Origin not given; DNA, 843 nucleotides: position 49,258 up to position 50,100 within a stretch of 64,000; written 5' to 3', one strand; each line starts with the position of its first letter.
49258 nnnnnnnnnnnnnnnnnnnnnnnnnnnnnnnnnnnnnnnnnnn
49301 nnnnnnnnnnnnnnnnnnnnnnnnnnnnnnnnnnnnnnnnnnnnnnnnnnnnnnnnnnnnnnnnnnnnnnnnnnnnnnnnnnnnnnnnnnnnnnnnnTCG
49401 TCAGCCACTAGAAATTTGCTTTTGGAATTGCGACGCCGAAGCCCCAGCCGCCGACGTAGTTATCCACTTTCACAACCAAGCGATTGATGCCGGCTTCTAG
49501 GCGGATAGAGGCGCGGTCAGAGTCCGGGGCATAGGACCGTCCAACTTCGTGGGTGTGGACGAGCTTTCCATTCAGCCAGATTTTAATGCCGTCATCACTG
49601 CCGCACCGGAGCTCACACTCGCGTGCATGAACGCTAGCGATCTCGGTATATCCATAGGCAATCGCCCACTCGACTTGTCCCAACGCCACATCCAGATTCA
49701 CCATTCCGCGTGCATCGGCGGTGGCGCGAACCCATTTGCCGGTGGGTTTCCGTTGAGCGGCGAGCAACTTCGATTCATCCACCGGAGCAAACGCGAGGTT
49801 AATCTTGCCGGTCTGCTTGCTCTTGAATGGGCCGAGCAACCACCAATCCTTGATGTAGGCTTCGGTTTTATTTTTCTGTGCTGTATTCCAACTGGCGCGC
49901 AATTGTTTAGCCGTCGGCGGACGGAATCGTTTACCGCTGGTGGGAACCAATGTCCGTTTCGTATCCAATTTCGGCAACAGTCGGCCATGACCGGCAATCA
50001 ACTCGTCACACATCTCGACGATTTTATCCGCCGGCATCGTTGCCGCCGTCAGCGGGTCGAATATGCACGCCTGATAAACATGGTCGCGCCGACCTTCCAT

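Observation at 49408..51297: GH4 glycosidase fused to a C-terminal PA14-like domain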

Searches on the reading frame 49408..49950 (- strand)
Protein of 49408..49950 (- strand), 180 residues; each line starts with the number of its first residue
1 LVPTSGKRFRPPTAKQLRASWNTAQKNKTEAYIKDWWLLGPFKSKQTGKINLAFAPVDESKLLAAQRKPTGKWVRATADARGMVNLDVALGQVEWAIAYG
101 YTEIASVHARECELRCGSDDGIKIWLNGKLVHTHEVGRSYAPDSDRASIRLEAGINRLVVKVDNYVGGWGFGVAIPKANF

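Call 3: search_protein_families(library=pfam, proteins=[window:49408-49950:-], max_evalue=1)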
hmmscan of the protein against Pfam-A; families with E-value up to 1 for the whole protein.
window:49408-49950:- (180 aa): 3 families
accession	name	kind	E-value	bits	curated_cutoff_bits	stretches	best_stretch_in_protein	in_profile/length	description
PF07691.17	PA14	-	0.067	13.4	24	1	115-154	65-109/147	PA14 domain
PF02837.24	Glyco_hydro_2_N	-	0.13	12.6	28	1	119-165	92-136/169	Glycosyl hydrolases family 2, sugar binding domain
PF06439.18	3keto-disac_hyd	-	0.15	12.6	26.8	1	62-140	116-157/187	3-keto-disaccharide hydrolase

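Call 9: find_homologous_proteins(query=window:49411-49917:-, max_evalue=0.001)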
Query window:49411-49917:- (169 aa): 45 proteins with E <= 0.001 among 113 candidates.
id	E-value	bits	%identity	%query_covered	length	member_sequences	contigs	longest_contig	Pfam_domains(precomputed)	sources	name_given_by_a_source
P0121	1.6e-51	192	57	98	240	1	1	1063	-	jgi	jgi:hypothetical protein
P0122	3.9e-49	185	51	98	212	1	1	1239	-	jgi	jgi:hypothetical protein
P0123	7.9e-48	180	53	94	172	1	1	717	-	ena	-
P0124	1.4e-47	180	51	99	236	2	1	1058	-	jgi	jgi:hypothetical protein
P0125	4.4e-46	175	50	99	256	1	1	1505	-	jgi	jgi:hypothetical protein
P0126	8.5e-46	174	48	96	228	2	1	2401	-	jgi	jgi:hypothetical protein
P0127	2.5e-45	172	51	98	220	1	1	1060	-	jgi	jgi:hypothetical protein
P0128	2.8e-45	172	49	100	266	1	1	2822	PF11975.14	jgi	jgi:Family 4 glycosyl hydrolase C-terminal domain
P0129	2.2e-44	169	49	95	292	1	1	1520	PF11975.14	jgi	jgi:hypothetical protein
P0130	5.0e-44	168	47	98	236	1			-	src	-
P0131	1.6e-43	166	46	98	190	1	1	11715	-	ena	-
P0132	3.4e-42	162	49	100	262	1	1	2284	PF11975.14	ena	-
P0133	6.4e-42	161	48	96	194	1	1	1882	-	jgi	-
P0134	1.1e-41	160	44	100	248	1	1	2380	-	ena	-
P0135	4.7e-41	158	69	58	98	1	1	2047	-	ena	-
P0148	2.2e-25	107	48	71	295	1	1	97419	PF11975.14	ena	-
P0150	1.3e-18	85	36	84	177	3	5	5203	-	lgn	-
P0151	3.1e-17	81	47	53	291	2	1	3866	PF11721.15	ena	-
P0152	3.8e-16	77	53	47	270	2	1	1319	PF00034.27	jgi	jgi:putative heme-binding domain-containing protein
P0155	2.0e-13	68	29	92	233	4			-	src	-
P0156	2.1e-13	68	32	89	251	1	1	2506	-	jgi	jgi:hypothetical protein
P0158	4.8e-13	67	30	83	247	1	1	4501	-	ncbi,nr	ncbi:MAG TPA: hypothetical protein PK951_05370, partial [Chitinophagaceae bacterium]|nr:hypothetical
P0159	1.0e-12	66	33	91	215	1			PF07691.18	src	-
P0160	3.5e-11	61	33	86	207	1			-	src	-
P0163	1.4e-10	59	32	81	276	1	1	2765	-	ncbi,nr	ncbi:MAG: hypothetical protein U9R68_04695, partial [Planctomycetota bacterium]|nr:hypothetical prot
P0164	6.6e-8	50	31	87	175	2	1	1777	-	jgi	-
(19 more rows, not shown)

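Call 10: search_protein_families(library=pfam, proteins=[P0150, P0151, P0152, P0155, P0156, P0158, P0159, P0160, P0163, P0164], max_evalue=1)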
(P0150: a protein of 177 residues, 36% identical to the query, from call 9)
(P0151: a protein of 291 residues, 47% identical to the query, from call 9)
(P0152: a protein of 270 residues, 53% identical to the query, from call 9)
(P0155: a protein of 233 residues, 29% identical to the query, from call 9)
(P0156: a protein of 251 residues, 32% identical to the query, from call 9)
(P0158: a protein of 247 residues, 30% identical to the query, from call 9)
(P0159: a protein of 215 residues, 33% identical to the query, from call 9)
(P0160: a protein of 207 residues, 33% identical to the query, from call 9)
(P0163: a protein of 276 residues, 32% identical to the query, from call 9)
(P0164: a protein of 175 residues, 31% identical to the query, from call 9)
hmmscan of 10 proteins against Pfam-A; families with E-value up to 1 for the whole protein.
P0150 (177 aa): 1 family
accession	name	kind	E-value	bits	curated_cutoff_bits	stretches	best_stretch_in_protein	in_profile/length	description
PF00842.27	Ala_racemase_C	-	0.35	10.9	25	1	82-123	15-57/127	Alanine racemase, C-terminal domain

P0151 (291 aa): 3 families
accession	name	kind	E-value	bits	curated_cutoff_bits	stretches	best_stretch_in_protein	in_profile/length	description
PF11721.14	Malectin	-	5.5e-10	39.9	23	1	206-262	77-132/163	Malectin domain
PF07691.17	PA14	-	0.074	13.3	24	1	48-90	63-110/147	PA14 domain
PF12819.13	Malectin_like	-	0.28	10.8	24.5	1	203-288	244-328/331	Malectin-like domain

P0152 (270 aa): 4 families
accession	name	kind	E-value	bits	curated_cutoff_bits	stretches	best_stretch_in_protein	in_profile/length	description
PF00034.26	Cytochrom_C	-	1.4e-07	33.1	21.3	1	133-194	1-57/90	Cytochrome c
PF13442.11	Cytochrome_CBB3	-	0.0024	18.6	27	1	132-181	2-39/68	Cytochrome C oxidase, cbb3-type, subunit III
PF06832.18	BiPBP_C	-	0.17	12.3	26.8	0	7-47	17-56/90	Penicillin-Binding Protein C-terminus Family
PF18509.6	MCR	-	0.17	11.9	30.4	1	146-156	19-29/30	Magnetochrome domain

P0155 (233 aa): 1 family
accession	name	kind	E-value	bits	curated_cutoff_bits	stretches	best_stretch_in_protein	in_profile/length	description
PF07691.17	PA14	-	6.9e-05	23.1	24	1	124-179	37-89/147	PA14 domain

P0156 (251 aa): 2 families
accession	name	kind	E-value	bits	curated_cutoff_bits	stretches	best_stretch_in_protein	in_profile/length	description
PF07691.17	PA14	-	0.00071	19.8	24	1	135-175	52-89/147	PA14 domain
PF13606.12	Ank_3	-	0.031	15.2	22.3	1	218-241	6-29/30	Ankyrin repeat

P0158 (247 aa): 3 families
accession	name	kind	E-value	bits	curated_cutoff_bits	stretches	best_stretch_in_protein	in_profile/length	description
PF07691.17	PA14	-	0.0023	18.2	24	1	129-173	43-87/147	PA14 domain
PF21557.3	RhaB_D2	-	0.14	12.4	27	1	135-201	27-90/172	Alpha-L-rhamnosidase, domain D2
PF13244.11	MbhD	-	0.21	12.2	27.2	1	12-33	27-48/67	MBH, subunit D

P0159 (215 aa): 2 families
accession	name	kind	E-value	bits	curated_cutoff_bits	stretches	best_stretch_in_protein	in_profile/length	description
PF07691.17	PA14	-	1.6e-05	25.2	24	1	126-183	44-98/147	PA14 domain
PF24782.2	WD40_MABP1-WDR62_2nd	-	0.23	10.8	290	1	130-194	8-72/341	MABP1/WDR62 second WD40 domain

P0160 (207 aa): 1 family
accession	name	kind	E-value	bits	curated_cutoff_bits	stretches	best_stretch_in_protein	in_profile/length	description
PF07691.17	PA14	-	4.2e-05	23.8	24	1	131-197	36-99/147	PA14 domain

P0163 (276 aa): 2 families
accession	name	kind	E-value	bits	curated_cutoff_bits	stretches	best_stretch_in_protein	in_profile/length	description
PF02837.24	Glyco_hydro_2_N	-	0.019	15.4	28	1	149-246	37-135/169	Glycosyl hydrolases family 2, sugar binding domain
PF19911.4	DUF6384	-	0.037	13.6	25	1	71-176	129-237/308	Family of unknown function (DUF6384)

P0164 (175 aa): 2 families
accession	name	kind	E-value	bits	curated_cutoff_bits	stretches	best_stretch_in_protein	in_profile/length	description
PF07691.17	PA14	-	0.00074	19.8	24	1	104-149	44-86/147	PA14 domain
PF22736.1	NNH5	-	0.083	13.3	27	1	91-122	33-64/134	NACHT N-terminal Helical domain 5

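Call 16: search_solved_structures(query=A1, max_evalue=10, show_alignments=3)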
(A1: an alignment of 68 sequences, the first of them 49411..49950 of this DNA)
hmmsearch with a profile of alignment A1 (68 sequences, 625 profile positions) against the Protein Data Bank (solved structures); distinct sequences matched with E-value up to 10: 20.
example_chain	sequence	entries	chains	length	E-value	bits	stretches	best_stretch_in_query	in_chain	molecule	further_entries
5c3m_A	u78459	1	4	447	4.4e-51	177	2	2-224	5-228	Putative 6-phospho-beta-glucosidase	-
1s6y_A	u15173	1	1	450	5.9e-50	173.3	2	2-224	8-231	6-phospho-beta-glucosidase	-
1obb_A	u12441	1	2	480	1.8e-42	148.5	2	2-219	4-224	ALPHA-GLUCOSIDASE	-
3fef_A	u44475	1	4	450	9.6e-41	142.9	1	2-402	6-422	Putative glucosidase lplD, ALPHA-GALACTURONIDASE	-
7br4_A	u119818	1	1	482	1.6e-34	122.3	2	2-222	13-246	Alpha-glucosidase, putative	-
1vjt_A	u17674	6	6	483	7.5e-34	120.1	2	2-222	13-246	alpha-glucosidase | Alpha-glucosidase, putative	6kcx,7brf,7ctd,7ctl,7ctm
3u95_A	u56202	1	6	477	2.5e-32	115.1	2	2-222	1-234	Glycoside hydrolase, family 4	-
1u8x_X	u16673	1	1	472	1e-29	106.4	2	26-221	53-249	Maltose-6'-phosphate glucosidase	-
6dux_A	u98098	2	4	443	1.3e-28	102.8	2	32-220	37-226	6-phospho-alpha-glucosidase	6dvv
6wbt_A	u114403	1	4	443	3.7e-25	91.4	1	3-428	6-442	cellulase IBT99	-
1up6_A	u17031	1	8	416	5.5e-22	80.9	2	2-221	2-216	6-PHOSPHO-BETA-GLUCOSIDASE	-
1up7_A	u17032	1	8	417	5.5e-22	80.9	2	2-221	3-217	6-PHOSPHO-BETA-GLUCOSIDASE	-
1up4_A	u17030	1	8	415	6.6e-22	80.6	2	3-221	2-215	6-PHOSPHO-BETA-GLUCOSIDASE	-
6vc6_A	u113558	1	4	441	5.8e-19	70.9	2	4-222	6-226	6-phospho-alpha-glucosidase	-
6qe7_A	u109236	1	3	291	0.011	17.1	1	549-600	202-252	Anti-sigma-I factor RsgI3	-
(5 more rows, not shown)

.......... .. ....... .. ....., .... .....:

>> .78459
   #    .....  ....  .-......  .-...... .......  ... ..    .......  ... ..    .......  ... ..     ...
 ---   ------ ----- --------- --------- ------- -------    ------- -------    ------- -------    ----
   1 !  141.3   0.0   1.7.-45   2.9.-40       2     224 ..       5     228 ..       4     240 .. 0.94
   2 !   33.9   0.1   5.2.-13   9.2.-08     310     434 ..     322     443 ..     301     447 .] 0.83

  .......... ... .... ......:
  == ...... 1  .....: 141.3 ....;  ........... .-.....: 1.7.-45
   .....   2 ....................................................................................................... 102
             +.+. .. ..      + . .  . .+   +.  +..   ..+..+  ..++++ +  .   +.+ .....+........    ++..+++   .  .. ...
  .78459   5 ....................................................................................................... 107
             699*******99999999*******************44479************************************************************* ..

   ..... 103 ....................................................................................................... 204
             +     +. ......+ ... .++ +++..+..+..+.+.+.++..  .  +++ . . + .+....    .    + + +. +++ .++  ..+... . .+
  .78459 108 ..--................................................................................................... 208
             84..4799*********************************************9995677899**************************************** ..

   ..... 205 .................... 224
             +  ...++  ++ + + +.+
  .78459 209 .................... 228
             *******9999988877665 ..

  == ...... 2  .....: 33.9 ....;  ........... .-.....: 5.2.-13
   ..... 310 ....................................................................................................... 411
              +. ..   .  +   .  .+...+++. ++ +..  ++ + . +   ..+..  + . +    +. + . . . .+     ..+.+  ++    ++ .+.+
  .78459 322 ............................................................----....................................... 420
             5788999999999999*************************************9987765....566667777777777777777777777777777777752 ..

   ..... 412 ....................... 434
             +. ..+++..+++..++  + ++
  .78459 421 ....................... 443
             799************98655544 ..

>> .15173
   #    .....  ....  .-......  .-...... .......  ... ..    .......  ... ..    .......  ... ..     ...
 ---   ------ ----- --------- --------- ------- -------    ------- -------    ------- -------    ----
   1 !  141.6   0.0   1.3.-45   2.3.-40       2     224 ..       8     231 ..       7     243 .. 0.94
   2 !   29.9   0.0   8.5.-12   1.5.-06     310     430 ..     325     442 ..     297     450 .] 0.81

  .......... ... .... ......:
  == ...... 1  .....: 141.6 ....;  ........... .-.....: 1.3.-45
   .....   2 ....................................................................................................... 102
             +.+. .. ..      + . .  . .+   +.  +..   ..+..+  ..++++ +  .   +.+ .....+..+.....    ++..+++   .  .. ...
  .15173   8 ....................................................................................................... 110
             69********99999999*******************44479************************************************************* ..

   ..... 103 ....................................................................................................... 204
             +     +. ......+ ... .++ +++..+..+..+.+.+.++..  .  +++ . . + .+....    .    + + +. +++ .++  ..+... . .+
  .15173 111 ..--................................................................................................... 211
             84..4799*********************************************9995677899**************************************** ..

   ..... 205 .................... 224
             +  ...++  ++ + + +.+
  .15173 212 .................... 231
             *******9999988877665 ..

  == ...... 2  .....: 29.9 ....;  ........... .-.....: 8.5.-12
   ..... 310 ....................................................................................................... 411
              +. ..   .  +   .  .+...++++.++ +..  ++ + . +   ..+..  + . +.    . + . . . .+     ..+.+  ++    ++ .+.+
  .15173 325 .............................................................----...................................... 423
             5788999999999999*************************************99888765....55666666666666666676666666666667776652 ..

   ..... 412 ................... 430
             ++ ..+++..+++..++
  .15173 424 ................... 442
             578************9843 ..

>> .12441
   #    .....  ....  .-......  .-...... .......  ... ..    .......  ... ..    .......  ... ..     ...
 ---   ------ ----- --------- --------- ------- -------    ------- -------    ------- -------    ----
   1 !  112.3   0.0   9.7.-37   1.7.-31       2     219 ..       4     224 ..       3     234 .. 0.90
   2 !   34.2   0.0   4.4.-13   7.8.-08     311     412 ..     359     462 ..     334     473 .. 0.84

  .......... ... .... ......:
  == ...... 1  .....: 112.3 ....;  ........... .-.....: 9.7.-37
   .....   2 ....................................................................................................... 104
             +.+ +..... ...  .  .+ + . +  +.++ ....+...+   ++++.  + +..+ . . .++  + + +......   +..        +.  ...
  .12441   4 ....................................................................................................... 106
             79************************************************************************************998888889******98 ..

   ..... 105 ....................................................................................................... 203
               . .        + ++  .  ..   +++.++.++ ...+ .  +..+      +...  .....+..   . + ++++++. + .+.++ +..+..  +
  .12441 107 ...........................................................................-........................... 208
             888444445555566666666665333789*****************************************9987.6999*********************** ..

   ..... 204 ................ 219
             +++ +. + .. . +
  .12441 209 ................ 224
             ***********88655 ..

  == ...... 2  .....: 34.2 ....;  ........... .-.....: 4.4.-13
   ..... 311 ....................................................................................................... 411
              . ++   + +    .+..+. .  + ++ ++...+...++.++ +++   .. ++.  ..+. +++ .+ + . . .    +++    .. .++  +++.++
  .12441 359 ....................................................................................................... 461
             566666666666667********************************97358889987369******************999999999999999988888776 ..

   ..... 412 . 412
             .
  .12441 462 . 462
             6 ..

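Call 21: predict_structure(alignment_id=A1)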
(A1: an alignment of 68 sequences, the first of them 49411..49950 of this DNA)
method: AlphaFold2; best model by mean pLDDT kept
length: 180 residues; sequences in the alignment: 68
mean_pLDDT: 93.8   pTM: 0.85
mean pLDDT of the five models: 93.8, 93.5, 93.5, 92.9, 92.4
residues with pLDDT >= 90: 157; 70-90: 14; 50-70: 7; < 50: 2
segments of 3 or more residues with pLDDT < 50: none
pLDDT, mean of each block of 10 residues (from residue 1): 69 95 91 97 97 96 77 95 98 98 97 98 98 98 98 97 97 93
secondary structure, 60 per line:
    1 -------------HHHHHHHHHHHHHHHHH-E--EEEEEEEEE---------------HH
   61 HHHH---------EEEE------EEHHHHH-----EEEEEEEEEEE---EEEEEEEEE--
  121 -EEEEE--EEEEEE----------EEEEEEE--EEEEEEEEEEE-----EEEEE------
elements in order: H14-30 E35-43 H59-64 E74-77 H86-90 E96-106 E110-118 E122-126 E129-134 E145-151 E154-164 E170-174

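Call 25: fold_search(model_id=the predicted structure, library=pdb)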
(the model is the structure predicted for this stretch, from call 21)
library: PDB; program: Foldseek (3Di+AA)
matches with E <= 10: 1810; with E <= 0.001: 94
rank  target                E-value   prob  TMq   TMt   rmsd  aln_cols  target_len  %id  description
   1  8ges_D                7.5e-05  1.00  0.39  0.13   8.1       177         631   16  R. hominis 2 beta-glucuronidase bound to UNC10201652-glucuronide (released 2024-02-14)
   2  8ges_A                9.4e-05  1.00  0.40  0.13   7.9       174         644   17  R. hominis 2 beta-glucuronidase bound to UNC10201652-glucuronide (released 2024-02-14)
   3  3zm8_A                2.6e-04  1.00  0.32  0.15  10.6       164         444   15  Crystal structure of Podospora anserina GH26-CBM35 beta-(1,4)- mannanase (released 2013-04-17)
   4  3iap_A                2.8e-04  1.00  0.45  0.10   8.3       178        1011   14  E. coli (lacZ) beta-galactosidase (E416Q) (released 2009-12-29)
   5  6mvh_A                2.8e-04  1.00  0.36  0.11  13.1       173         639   14  Crystal structure of FMN-binding beta-glucuronidase from Roseburia hominis (released 2019-01-30)
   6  5jou                  2.9e-04  1.00  0.43  0.10   5.2       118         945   19  Bacteroides ovatus Xyloglucan PUL GH31 (released 2016-08-10)
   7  6u7i_C                2.9e-04  1.00  0.45  0.15   6.1       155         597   18  Faecalibacterium prausnitzii Beta-glucuronidase (released 2019-10-30)
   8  6mvg_A                3.1e-04  1.00  0.45  0.14   6.1       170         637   14  Crystal structure of FMN-binding beta-glucuronidase from Ruminococcus gnavus (released 2019-01-30)
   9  6drv_A                3.1e-04  1.00  0.44  0.09   8.4       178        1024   16  Beta-galactosidase (released 2018-07-11)
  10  6d8k_A                3.1e-04  1.00  0.45  0.17   6.3       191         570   12  Bacteroides multiple species beta-glucuronidase (released 2018-10-17)
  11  6tte_A                3.3e-04  1.00  0.46  0.10   6.7       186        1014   13  Beta-galactosidase in complex with PETG (released 2020-01-15)
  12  6u7i_A                3.3e-04  1.00  0.45  0.16   6.1       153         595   18  Faecalibacterium prausnitzii Beta-glucuronidase (released 2019-10-30)
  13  8get_C                3.3e-04  1.00  0.34  0.11  13.2       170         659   15  R. hominis 2 beta-glucuronidase bound to norquetiapine-glucuronide (released 2024-03-20)
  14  3ac0_C                3.5e-04  1.00  0.45  0.11   5.3       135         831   12  Crystal structure of Beta-glucosidase from Kluyveromyces marxianus in complex with glucose (released 2010-08-11)
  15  3t2o_A                3.5e-04  1.00  0.46  0.10   8.2       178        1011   15  E. coli (lacZ) beta-galactosidase (S796D) (released 2012-01-18)
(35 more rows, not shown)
